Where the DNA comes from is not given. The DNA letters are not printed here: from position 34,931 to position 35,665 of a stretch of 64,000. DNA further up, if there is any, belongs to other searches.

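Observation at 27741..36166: Low-GC island: complete Type I R-M system (long-form HsdM) plus AT-skewed small ORFs and a DUF433 gene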

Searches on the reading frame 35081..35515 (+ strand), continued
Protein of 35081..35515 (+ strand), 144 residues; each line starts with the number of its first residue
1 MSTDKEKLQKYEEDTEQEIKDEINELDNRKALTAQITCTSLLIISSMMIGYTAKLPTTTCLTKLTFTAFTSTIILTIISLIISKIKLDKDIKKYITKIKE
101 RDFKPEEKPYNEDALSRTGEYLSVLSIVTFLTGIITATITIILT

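Call 80: search_protein_families(library=ncbifam, alignment_id=A4, max_evalue=1)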
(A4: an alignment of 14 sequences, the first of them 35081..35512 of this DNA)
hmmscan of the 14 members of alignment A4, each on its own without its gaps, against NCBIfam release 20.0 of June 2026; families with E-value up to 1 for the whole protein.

A. member 1, window:35081-35512:+ (144 aa): 1 family
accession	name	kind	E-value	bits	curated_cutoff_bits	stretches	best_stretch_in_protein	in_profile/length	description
NF046000.1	MAG1210_fam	subfamily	0.028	13.1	275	1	9-104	43-137/550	MAG1210 family protein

B. families by the number of members that match (of 14 scanned): 20 families
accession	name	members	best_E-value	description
NF033218.1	anchor_AmaP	5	0.0077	alkaline shock response membrane anchor protein AmaP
NF046005.2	near_gluc_PtsG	3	0.00032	MPN207a family PTS transporter accessory protein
NF005997.1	PRK08124.1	3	0.0053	flagellar motor stator protein MotA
NF052597.1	FILTED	3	0.073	FILTED domain-containing surface protein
NF045624.1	filament_FraC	2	0.00088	filament integrity protein FraC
NF033631.1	SLATT_5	2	0.007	SLATT domain-containing protein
NF046000.1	MAG1210_fam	2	0.028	MAG1210 family protein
NF005164.0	PRK06638.1-4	1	0.0022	NADH-quinone oxidoreductase subunit J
NF004729.0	PRK06073.1-5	1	0.0024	NADH dehydrogenase subunit A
TIGR04154.1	archaeo_STT3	1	0.0025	oligosaccharyl transferase, archaeosortase A system-associated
TIGR00916.1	2A0604s01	1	0.023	SecD/SecF family protein translocase subunit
NF009320.0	PRK12675.1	1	0.024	putative monovalent cation/H+ antiporter subunit G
NF006178.0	PRK08311.2-6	1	0.041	RNA polymerase sigma factor SigI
NF002346.0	PRK01305.2-3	1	0.046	arginyltransferase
NF041014.1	pilin_ComGG_2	1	0.056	competence type IV pilus minor pilin ComGG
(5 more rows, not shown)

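Call 81: predict_structure(alignment_id=A4)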
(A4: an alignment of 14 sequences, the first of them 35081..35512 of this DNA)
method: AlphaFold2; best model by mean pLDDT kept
length: 144 residues; sequences in the alignment: 14
mean_pLDDT: 64.4   pTM: 0.37
mean pLDDT of the five models: 64.4, 64.3, 60.8, 59.1, 58.4
residues with pLDDT >= 90: 0; 70-90: 22; 50-70: 112; < 50: 10
segments of 3 or more residues with pLDDT < 50: 103-112
pLDDT, mean of each block of 10 residues (from residue 1): 63 67 68 66 70 64 69 70 67 63 45 56 68 68 63
secondary structure, 60 per line:
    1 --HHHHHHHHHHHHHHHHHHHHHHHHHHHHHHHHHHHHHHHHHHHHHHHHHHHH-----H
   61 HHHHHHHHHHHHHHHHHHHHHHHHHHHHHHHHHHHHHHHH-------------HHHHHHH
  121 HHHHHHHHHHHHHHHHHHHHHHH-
elements in order: H3-54 H60-100 H114-143

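Call 82: search_protein_families(library=padloc, proteins=[P0001, P0002, P0003, P0004, P0005, P0008, P0011, P0012, P0013, P0014], max_evalue=1)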
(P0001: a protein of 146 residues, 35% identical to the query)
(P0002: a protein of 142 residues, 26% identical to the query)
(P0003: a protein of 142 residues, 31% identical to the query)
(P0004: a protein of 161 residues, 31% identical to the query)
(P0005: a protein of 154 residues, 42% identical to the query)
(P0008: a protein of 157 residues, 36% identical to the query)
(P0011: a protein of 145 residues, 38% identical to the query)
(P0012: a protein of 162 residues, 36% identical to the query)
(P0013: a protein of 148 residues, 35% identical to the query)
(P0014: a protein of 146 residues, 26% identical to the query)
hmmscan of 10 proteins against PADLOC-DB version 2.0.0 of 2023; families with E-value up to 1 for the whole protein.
P0001 (146 aa): 1 family
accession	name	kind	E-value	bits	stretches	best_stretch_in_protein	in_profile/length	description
PDLC03819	RTasSLATT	-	0.43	8.3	1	33-104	22-90/176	DRT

P0002 (142 aa): 1 family
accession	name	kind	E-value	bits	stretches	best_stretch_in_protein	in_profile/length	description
PDLC03819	RTasSLATT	-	0.00084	17.1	1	24-91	22-87/176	DRT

P0003 (142 aa): 0 families

P0004 (161 aa): 0 families

P0005 (154 aa): 1 family
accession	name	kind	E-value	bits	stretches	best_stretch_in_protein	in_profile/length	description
PDLC00691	Effector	-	0.014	13.3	1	51-112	30-90/176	2TM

P0008 (157 aa): 0 families

P0011 (145 aa): 0 families

P0012 (162 aa): 1 family
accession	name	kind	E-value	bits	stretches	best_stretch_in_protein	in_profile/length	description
PDLC03819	RTasSLATT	-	0.011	13.4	1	33-104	22-90/176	DRT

P0013 (148 aa): 2 families
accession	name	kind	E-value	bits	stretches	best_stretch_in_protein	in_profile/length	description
PDLC03794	RTasSLATT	-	0.0023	15.7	1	8-87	3-82/176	DRT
PDLC03819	RTasSLATT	-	0.13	10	1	26-106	22-95/176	DRT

P0014 (146 aa): 0 families

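Call 83: search_solved_structures(query=A4, max_evalue=10)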
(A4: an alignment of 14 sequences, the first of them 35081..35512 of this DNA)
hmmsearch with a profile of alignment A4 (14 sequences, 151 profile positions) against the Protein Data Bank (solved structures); distinct sequences matched with E-value up to 10: 2.
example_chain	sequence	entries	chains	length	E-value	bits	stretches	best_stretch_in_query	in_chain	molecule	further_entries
9eyh_A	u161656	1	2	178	1.3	12.1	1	80-113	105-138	Ubiquitin-conjugating enzyme E2 6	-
9en5_A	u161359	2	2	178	1.3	12.1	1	80-113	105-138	Ubiquitin-conjugating enzyme E2 6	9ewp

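Call 86: find_homologous_proteins(query=A4, max_evalue=0.01)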
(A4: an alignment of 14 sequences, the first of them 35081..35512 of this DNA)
Query A4 (14 sequences) (144 aa, profile of the alignment): 17 proteins with E <= 0.01 among 4185 candidates.
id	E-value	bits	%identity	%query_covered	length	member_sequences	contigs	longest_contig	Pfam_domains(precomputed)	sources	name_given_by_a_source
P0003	5.4e-50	187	33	67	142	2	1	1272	-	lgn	-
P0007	9.6e-49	183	32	70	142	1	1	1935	-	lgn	-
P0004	3.0e-48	181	31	71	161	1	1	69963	-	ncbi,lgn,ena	-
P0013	2.6e-43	165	35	16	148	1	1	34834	-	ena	-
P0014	4.6e-41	158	-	-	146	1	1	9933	-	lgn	-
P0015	9.5e-35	138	-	-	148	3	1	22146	-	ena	-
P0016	6.1e-34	135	-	-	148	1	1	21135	-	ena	-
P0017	6.2e-31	125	25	92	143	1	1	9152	-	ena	-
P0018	4.8e-30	122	30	27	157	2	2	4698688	-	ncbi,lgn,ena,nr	ncbi:MAG: hypothetical protein OXI88_01315 [Gammaproteobacteria bacterium]|nr:hypothetical protein [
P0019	2.3e-29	120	28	55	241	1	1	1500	-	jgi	-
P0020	6.6e-27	112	23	57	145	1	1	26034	-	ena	-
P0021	6.9e-24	102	48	16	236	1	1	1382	-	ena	-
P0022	6.0e-21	93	-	-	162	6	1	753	-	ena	-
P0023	8.7e-20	89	-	-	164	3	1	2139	-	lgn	-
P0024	1.8e-17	81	23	83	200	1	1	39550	-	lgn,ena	-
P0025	4.4e-15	74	32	44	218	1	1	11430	-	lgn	-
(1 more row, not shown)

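Call 96: list_cluster_members(proteins=[P0004, P0011, P0018, P0024, P0001, P0013])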
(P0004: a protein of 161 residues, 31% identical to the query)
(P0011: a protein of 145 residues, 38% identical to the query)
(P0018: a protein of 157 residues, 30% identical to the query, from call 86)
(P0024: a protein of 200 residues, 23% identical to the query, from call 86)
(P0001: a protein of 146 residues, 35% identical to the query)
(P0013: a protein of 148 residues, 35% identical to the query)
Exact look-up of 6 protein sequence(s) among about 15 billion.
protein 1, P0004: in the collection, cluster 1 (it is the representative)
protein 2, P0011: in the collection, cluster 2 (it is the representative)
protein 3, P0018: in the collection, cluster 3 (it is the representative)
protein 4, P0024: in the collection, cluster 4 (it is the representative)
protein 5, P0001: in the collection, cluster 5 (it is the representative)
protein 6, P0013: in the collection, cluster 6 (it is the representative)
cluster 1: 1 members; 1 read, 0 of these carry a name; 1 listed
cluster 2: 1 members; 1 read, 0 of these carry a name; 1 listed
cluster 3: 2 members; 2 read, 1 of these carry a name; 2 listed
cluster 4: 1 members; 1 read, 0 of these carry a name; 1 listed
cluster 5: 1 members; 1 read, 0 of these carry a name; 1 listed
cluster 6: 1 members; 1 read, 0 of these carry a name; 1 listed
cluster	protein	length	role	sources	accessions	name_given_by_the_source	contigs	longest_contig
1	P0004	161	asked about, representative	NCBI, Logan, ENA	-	-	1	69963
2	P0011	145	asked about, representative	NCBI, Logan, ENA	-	-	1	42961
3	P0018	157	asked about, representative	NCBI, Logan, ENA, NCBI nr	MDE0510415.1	MAG: hypothetical protein OXI88_01315 [Gammaproteobacteria bacterium] | hypothetical protein [Gammaproteobacteria bacterium]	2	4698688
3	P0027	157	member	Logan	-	-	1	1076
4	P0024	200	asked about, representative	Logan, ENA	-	-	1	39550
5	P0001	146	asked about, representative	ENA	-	-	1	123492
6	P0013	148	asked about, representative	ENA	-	-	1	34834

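Call 107: search_protein_families(library=padloc, proteins=[P0015, P0016, P0017, P0018, P0020, P0022, P0023, P0024, P0025, P0014], max_evalue=1)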
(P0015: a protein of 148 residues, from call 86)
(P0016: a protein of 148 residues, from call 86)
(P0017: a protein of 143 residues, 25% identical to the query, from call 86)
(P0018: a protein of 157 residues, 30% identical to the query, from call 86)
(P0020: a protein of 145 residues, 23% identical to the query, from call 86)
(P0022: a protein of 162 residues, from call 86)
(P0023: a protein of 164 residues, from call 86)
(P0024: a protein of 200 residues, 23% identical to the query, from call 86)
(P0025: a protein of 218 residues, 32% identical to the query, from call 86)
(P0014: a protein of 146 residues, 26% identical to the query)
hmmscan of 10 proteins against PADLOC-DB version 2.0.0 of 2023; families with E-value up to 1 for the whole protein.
P0015 (148 aa): 0 families

P0016 (148 aa): 1 family
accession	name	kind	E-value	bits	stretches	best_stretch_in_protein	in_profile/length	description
PDLC03794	RTasSLATT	-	0.11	10.3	1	21-87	17-82/176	DRT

P0017 (143 aa): 1 family
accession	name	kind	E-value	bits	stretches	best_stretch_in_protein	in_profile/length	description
PDLC04685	PDC-M50A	-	0.05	11.8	1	49-108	10-76/130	-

P0018 (157 aa): 0 families

P0020 (145 aa): 0 families

P0022 (162 aa): 0 families

P0023 (164 aa): 0 families

P0024 (200 aa): 1 family
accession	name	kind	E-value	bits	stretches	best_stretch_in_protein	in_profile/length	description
PDLC00668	Effector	-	0.024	12.5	1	31-87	28-83/184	2TM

P0025 (218 aa): 1 family
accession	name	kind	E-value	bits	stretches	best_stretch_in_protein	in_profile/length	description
PDLC02365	PycTM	-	0.00045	18.6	1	24-96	17-92/165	-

P0014 (146 aa): 0 families

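Call 112: predict_structure(alignment_id=A5)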
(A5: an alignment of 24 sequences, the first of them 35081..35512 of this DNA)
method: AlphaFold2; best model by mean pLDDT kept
length: 144 residues; sequences in the alignment: 24
mean_pLDDT: 68.6   pTM: 0.51
mean pLDDT of the five models: 68.6, 68.2, 64.6, 58.2, 57.9
residues with pLDDT >= 90: 0; 70-90: 71; 50-70: 67; < 50: 6
segments of 3 or more residues with pLDDT < 50: 109-111
pLDDT, mean of each block of 10 residues (from residue 1): 58 64 67 70 79 74 77 72 68 65 53 62 72 75 75
secondary structure, 60 per line:
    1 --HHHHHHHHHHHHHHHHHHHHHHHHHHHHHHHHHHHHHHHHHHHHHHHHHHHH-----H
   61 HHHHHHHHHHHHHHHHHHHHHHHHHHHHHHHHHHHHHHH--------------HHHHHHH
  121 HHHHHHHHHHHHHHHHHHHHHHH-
elements in order: H3-54 H60-99 H114-143

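Call 116: fold_search(model_id=the predicted structure, library=pdb)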
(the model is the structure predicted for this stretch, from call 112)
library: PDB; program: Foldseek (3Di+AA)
matches with E <= 10: 192; with E <= 0.001: 0
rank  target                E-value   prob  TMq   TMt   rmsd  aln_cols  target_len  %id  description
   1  6muv_c                6.7e-01  0.12  0.23  0.19  21.6       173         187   16  The structure of the Plasmodium falciparum 20S proteasome in complex with two PA28 activators (released 2019-08-07)
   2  7rro_D9               8.4e-01  0.28  0.43  0.25  21.1       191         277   10  Structure of the 48-nm repeat doublet microtubule from bovine tracheal cilia (released 2021-10-27)
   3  7ung_B0               8.9e-01  0.28  0.38  0.30   9.1       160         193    9  48-nm repeat of the human respiratory doublet microtubule (released 2022-10-05)
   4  8iyj_C0               1.1e+00  0.21  0.35  0.29  16.9       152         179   11  Cryo-EM structure of the 48-nm repeat doublet microtubule from mouse sperm (released 2023-07-05)
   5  8a1g_C                1.1e+00  0.33  0.44  0.37  18.9       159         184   12  Structure of the SNX1-SNX5 complex (released 2023-06-14)
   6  8iyj_V4               1.2e+00  0.41  0.41  0.23  22.7       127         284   14  Cryo-EM structure of the 48-nm repeat doublet microtubule from mouse sperm (released 2023-07-05)
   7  8dt0_A                1.2e+00  0.25  0.35  0.35  18.3       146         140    9  Scaffolding protein functional sites using deep learning (released 2022-08-10)
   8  8iyj_U4               1.3e+00  0.41  0.48  0.36   9.1       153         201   13  Cryo-EM structure of the 48-nm repeat doublet microtubule from mouse sperm (released 2023-07-05)
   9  1i4l_A                1.3e+00  0.13  0.27  0.22  16.8       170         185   10  CRYSTAL STRUCTURE ANALYSIS OF RAC1-GDP IN COMPLEX WITH ARFAPTIN (P41) (released 2001-05-16)
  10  8otz_Cx               1.3e+00  0.12  0.27  0.21  18.1       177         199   15  48-nm repeat of the native axonemal doublet microtubule from bovine sperm (released 2023-11-22)
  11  8a1g_D                1.4e+00  0.33  0.46  0.37  18.8       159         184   12  Structure of the SNX1-SNX5 complex (released 2023-06-14)
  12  8i7r_A4               1.4e+00  0.16  0.33  0.27  11.8       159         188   11  In situ structure of axonemal doublet microtubules in mouse sperm with 48-nm repeat (released 2023-10-11)
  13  8to0_b                1.5e+00  0.25  0.41  0.32   8.6       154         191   10  48-nm repeating structure of doublets from mouse sperm flagella (released 2023-11-01)
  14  9uhd                  1.7e+00  0.33  0.47  0.34  25.5       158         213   13  Structure of FAM92A BAR domain (released 2025-07-16)
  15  8i7r_B4               1.7e+00  0.08  0.23  0.12  15.3       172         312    9  In situ structure of axonemal doublet microtubules in mouse sperm with 48-nm repeat (released 2023-10-11)
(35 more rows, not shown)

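Call 117: search_protein_families(library=pfam, proteins=[L109:2-466:+, L080:249-533:+, L079:6624-6872:+, L079:6910-7308:+, L113:7684-8004:+, L081:5198-5848:+, L079:5090-5866:+, L115:6037-7878:-, L115:9049-10287:+], max_evalue=0.01)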
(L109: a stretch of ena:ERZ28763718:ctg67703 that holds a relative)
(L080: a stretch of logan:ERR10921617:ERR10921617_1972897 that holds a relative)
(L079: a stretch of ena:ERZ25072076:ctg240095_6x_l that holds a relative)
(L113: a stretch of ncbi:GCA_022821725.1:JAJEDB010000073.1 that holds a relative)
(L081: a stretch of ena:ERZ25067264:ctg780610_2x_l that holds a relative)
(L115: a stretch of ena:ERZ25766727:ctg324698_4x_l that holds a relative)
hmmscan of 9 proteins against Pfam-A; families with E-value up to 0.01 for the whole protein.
L109:2-466:+ (154 aa): 0 families

L080:249-533:+ (94 aa): 0 families

L079:6624-6872:+ (82 aa): 0 families

L079:6910-7308:+ (132 aa): 0 families

L113:7684-8004:+ (106 aa): 0 families

L081:5198-5848:+ (216 aa): 0 families

L079:5090-5866:+ (258 aa): 0 families

L115:6037-7878:- (613 aa): 0 families

L115:9049-10287:+ (412 aa): 2 families
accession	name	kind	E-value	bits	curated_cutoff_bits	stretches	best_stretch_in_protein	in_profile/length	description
PF13391.12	HNH_2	-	0.00047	20.4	21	1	51-96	13-61/66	HNH endonuclease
PF13175.12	AAA_15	-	0.0019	18.3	32.1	1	144-176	15-48/374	AAA ATPase domain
